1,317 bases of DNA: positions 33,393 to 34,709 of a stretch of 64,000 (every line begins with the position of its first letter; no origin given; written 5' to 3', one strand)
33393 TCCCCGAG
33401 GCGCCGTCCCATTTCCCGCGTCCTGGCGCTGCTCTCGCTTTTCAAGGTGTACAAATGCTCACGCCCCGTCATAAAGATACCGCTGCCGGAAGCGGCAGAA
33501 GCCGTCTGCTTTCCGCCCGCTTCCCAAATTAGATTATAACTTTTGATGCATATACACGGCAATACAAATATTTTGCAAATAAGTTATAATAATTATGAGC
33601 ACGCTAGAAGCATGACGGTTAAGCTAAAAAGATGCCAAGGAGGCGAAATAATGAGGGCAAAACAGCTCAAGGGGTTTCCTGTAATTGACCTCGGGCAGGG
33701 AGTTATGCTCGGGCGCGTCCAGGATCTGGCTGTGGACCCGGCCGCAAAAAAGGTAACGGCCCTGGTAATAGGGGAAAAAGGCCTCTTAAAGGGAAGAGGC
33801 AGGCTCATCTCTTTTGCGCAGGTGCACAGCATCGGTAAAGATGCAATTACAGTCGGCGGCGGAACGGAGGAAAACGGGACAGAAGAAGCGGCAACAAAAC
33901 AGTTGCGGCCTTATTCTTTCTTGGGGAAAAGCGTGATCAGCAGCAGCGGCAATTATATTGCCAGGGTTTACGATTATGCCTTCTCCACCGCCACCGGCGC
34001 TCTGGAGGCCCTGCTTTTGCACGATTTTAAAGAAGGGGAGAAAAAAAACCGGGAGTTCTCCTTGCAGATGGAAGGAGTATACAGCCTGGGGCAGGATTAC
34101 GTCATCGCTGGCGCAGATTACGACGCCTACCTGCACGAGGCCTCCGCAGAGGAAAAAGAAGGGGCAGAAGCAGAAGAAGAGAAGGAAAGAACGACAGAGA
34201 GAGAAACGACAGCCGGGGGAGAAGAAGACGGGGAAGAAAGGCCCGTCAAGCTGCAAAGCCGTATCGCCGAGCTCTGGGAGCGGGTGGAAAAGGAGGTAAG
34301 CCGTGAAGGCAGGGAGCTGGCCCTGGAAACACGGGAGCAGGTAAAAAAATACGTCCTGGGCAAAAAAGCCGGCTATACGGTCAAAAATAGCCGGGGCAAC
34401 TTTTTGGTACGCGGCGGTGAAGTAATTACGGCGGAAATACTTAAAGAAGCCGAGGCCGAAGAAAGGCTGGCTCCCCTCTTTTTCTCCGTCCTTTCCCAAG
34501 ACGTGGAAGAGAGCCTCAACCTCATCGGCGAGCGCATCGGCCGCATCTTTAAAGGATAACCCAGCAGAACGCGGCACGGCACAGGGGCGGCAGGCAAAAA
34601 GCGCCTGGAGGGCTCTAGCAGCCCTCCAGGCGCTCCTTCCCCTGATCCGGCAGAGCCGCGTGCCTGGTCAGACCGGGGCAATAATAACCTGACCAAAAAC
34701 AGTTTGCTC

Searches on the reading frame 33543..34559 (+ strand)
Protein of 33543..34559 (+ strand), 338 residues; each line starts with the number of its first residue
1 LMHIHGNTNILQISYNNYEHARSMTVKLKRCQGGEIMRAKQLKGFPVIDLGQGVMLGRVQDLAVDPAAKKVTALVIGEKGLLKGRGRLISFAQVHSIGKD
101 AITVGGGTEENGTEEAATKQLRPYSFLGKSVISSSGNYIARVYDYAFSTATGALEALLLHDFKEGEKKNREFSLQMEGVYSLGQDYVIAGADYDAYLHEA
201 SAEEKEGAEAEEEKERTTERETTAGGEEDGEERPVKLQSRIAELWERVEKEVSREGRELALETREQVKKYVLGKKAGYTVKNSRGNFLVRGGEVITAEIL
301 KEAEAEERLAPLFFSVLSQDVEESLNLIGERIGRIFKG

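Call 30: search_protein_families(library=pfam, proteins=[window:33543-34559:+], max_evalue=0.00001)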
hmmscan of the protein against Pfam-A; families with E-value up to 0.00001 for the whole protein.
window:33543-34559:+ (338 aa): 1 family
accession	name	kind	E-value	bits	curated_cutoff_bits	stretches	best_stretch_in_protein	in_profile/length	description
PF05239.21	PRC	-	1.2e-17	64.1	21.2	1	36-104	3-71/78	PRC-barrel domain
